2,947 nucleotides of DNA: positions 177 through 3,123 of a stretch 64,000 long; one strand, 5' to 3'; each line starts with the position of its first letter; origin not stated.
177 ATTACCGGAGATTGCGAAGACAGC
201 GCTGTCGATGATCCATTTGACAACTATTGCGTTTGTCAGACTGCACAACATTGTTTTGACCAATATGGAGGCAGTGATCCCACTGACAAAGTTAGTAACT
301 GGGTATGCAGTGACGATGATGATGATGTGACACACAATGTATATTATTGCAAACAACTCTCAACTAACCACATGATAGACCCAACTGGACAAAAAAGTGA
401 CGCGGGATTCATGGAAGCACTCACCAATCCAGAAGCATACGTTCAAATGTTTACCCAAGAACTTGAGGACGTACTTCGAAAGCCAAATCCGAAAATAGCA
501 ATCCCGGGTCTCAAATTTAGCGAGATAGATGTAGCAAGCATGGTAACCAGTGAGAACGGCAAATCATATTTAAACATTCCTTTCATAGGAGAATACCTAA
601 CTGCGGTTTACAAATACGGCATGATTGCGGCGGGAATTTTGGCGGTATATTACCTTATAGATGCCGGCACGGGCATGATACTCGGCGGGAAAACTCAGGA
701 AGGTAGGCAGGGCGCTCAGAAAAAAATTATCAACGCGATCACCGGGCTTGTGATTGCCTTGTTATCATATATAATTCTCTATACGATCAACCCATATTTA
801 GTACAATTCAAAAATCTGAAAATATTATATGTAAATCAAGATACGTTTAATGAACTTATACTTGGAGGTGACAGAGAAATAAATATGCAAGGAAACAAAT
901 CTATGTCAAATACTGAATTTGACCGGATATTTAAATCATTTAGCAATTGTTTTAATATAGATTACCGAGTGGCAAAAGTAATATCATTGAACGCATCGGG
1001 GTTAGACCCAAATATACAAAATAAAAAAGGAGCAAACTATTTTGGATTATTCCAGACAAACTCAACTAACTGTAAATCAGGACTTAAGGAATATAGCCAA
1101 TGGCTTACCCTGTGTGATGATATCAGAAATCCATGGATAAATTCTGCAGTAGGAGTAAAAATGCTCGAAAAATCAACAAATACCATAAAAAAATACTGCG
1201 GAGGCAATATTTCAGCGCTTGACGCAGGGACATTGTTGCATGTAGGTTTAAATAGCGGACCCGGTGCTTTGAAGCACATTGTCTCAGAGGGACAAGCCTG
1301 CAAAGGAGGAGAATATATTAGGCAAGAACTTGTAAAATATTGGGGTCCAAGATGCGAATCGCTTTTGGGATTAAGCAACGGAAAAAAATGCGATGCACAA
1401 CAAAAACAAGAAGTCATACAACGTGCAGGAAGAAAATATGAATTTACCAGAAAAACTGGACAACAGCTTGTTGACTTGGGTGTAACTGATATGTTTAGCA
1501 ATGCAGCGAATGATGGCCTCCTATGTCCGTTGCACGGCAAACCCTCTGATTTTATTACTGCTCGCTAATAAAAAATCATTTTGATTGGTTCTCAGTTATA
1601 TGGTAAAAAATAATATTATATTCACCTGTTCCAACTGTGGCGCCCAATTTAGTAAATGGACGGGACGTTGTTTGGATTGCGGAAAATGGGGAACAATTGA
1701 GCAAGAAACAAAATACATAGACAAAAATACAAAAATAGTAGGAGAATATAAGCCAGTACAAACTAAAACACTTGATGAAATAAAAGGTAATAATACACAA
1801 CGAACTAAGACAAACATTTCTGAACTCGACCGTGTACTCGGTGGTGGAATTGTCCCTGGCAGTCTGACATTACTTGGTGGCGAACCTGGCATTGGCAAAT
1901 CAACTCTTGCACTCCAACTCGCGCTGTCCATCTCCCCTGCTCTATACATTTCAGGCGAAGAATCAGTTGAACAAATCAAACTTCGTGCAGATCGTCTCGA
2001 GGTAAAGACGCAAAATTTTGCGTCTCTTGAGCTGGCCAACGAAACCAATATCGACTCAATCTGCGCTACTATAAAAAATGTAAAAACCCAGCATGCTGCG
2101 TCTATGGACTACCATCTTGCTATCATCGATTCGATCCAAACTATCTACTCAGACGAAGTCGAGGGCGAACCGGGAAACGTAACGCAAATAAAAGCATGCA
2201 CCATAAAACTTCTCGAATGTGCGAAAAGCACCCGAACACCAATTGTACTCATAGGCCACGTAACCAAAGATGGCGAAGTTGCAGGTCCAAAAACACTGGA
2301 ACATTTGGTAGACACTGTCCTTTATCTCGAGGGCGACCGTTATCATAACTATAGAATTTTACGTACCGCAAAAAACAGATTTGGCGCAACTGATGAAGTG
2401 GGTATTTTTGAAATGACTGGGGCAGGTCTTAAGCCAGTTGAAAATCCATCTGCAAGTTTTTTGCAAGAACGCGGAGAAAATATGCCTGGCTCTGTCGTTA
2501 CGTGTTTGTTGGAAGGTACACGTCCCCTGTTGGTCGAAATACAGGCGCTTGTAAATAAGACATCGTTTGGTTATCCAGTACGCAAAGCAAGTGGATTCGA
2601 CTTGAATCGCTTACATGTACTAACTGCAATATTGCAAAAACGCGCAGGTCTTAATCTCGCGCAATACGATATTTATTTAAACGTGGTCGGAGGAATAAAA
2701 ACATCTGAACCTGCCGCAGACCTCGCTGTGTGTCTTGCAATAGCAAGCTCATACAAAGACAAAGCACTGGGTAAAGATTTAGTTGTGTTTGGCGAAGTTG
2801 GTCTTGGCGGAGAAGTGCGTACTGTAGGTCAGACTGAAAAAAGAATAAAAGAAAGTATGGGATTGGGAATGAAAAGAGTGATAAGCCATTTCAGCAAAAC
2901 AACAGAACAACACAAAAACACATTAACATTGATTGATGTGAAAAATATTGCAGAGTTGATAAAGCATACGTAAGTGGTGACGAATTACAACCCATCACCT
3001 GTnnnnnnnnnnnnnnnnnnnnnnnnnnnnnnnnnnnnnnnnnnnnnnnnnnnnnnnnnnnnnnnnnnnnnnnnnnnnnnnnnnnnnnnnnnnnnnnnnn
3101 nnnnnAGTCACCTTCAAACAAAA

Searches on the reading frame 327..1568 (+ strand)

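Call 85: search_protein_families(library=pfam, proteins=[window:327-1568:+], max_evalue=0.0001)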
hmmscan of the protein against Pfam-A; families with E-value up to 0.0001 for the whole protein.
window:327-1568:+ (413 aa): 1 family
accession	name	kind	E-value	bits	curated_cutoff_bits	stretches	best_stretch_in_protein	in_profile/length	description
PF01464.25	SLT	-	3.6e-07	30.2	21.3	1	207-302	8-88/117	Transglycosylase SLT domain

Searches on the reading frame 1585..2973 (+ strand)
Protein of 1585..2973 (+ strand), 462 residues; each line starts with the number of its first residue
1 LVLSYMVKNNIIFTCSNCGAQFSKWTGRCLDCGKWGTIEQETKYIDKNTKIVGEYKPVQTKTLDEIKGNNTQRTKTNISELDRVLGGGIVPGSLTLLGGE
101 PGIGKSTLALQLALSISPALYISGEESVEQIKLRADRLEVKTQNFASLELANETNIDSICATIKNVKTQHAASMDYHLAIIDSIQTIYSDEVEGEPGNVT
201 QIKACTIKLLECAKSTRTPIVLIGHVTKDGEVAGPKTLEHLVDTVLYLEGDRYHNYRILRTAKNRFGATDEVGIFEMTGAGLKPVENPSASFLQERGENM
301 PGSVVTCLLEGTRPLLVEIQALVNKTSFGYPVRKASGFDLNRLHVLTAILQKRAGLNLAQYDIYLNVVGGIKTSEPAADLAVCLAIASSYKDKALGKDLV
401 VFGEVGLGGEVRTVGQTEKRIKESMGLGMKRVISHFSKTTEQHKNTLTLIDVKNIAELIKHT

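Call 85: search_protein_families(library=pfam, proteins=[window:1585-2973:+], max_evalue=0.0001)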
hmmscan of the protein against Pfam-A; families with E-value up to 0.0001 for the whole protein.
window:1585-2973:+ (462 aa): 8 families
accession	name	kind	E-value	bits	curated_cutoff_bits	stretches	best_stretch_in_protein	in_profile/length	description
PF13481.12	AAA_25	-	5.2e-14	52.8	27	1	71-231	12-195/195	AAA domain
PF06745.19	ATPase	-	6.2e-13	49.1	26.6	1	75-268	2-209/231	KaiC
PF18073.7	Zn_ribbon_LapB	-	4.9e-09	36.2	25.7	1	13-39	1-27/28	Rubredoxin metal binding domain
PF03796.21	DnaB_C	-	5.6e-09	36.2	27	1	75-168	3-101/255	DnaB-like helicase C terminal domain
PF13479.12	AAA_24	-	3.4e-06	27.5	27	1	96-225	6-129/195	AAA domain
PF08423.17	Rad51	-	2.2e-05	24.3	22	1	74-199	8-144/244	Rad51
PF13541.12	ChlI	-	5.9e-05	23.4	27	0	352-433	35-116/121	Subunit ChlI of Mg-chelatase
PF05362.19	Lon_C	-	7.6e-05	22.8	21.1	0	360-461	93-201/205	Lon protease (S16) C-terminal proteolytic domain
